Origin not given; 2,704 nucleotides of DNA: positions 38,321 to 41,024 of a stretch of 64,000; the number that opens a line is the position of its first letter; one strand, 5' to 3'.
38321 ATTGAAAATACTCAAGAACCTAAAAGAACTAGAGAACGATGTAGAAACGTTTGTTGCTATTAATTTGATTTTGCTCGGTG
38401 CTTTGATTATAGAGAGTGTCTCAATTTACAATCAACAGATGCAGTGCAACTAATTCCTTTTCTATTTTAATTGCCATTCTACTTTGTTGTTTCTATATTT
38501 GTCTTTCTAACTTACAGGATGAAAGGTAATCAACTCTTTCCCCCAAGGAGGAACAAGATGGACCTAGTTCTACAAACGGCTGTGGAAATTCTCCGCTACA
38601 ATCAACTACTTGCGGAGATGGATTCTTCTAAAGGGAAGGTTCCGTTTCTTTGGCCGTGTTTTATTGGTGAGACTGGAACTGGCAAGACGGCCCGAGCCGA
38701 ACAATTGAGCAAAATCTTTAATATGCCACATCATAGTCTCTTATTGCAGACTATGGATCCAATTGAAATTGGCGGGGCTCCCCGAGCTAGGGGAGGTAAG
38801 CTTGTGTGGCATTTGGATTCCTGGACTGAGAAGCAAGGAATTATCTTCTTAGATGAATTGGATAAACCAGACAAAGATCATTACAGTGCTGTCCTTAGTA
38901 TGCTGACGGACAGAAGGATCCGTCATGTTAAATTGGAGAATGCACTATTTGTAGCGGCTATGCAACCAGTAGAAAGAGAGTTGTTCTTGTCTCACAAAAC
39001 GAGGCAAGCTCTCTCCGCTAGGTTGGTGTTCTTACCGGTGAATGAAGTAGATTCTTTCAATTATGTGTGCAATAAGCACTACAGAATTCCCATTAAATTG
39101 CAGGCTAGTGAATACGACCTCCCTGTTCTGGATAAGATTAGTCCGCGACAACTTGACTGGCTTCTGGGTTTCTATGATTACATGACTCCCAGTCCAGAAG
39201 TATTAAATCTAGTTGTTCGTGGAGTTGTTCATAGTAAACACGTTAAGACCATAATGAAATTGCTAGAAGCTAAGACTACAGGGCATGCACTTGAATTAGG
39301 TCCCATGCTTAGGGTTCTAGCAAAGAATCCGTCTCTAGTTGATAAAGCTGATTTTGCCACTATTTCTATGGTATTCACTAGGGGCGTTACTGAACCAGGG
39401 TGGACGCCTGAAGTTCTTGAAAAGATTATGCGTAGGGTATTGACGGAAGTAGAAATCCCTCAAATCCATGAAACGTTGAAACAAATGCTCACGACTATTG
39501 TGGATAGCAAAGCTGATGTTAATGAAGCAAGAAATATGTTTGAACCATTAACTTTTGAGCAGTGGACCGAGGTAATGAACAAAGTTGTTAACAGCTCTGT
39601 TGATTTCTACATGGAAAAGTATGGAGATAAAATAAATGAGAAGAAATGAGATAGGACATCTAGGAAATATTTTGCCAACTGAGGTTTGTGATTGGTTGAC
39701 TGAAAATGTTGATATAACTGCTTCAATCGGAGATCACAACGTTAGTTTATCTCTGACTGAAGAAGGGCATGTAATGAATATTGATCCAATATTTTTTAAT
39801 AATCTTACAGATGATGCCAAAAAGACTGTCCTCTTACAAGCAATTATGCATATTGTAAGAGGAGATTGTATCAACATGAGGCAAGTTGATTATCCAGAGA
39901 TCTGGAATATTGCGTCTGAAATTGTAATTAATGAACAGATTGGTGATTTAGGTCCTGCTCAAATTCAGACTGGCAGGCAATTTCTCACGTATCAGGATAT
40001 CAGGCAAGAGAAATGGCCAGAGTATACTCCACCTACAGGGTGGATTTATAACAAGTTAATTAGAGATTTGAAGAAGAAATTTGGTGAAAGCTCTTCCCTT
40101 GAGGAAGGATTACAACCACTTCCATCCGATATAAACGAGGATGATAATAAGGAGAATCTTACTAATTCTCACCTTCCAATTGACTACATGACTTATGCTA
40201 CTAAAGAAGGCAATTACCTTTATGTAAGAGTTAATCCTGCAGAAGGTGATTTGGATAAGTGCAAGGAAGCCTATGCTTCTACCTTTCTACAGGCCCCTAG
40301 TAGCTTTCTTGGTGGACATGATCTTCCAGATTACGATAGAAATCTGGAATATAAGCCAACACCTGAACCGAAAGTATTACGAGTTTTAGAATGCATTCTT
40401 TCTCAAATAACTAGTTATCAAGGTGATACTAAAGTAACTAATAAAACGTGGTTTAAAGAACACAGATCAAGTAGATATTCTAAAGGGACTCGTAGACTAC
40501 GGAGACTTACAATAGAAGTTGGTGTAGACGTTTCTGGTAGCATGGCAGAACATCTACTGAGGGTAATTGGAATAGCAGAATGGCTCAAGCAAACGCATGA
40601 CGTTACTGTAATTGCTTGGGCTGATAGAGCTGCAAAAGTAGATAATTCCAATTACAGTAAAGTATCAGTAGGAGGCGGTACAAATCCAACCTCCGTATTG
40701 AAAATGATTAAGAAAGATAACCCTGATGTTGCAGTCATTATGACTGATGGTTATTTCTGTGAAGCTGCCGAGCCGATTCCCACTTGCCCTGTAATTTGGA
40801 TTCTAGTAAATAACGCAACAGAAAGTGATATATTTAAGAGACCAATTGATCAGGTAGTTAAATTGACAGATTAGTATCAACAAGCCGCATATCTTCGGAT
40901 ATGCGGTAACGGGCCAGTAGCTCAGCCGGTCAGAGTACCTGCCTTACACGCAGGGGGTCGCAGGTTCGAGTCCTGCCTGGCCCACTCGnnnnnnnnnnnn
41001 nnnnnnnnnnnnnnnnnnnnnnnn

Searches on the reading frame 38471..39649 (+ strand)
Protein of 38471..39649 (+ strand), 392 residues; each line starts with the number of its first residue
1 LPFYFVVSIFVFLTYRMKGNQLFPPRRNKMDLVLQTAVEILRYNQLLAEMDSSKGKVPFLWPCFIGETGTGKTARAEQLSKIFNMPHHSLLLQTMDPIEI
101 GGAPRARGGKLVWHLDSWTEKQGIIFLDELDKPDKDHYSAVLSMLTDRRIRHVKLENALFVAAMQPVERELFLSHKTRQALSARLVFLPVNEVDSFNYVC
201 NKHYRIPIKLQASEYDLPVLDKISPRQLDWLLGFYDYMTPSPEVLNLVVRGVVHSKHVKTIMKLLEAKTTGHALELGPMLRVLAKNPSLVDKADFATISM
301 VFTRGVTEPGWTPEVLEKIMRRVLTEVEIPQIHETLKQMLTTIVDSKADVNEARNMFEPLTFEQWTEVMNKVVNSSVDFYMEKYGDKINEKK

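Call 15: search_protein_families(library=phrogs, proteins=[window:38471-39649:+], max_evalue=0.001)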
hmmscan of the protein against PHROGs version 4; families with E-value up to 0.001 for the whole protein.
window:38471-39649:+ (392 aa): 2 families
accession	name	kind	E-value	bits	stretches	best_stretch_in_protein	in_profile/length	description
phrog_1297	-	other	5.2e-13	49.7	1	62-163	28-142/356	ATPase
phrog_4339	-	unknown function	2.8e-05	24.4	0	65-86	57-78/552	-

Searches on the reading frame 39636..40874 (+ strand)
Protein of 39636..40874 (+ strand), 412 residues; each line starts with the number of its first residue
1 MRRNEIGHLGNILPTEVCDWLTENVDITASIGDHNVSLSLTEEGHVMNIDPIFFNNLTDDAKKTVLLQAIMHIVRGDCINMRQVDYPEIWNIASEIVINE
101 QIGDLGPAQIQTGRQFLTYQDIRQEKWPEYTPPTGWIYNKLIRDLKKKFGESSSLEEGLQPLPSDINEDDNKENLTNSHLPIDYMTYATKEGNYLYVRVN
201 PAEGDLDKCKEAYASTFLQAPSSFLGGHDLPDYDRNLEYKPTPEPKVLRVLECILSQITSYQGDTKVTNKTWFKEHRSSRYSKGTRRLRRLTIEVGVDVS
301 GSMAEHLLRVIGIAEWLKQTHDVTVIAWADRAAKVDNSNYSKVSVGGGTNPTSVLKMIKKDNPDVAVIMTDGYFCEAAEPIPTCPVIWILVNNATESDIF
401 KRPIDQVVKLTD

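Call 15: search_protein_families(library=phrogs, proteins=[window:39636-40874:+], max_evalue=0.001)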
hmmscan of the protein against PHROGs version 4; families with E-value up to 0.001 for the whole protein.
window:39636-40874:+ (412 aa): 1 family
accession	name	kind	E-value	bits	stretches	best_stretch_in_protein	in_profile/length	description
phrog_1314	-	DNA, RNA and nucleotide metabolism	6.6e-31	108.8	1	43-409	52-389/394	HNH endonuclease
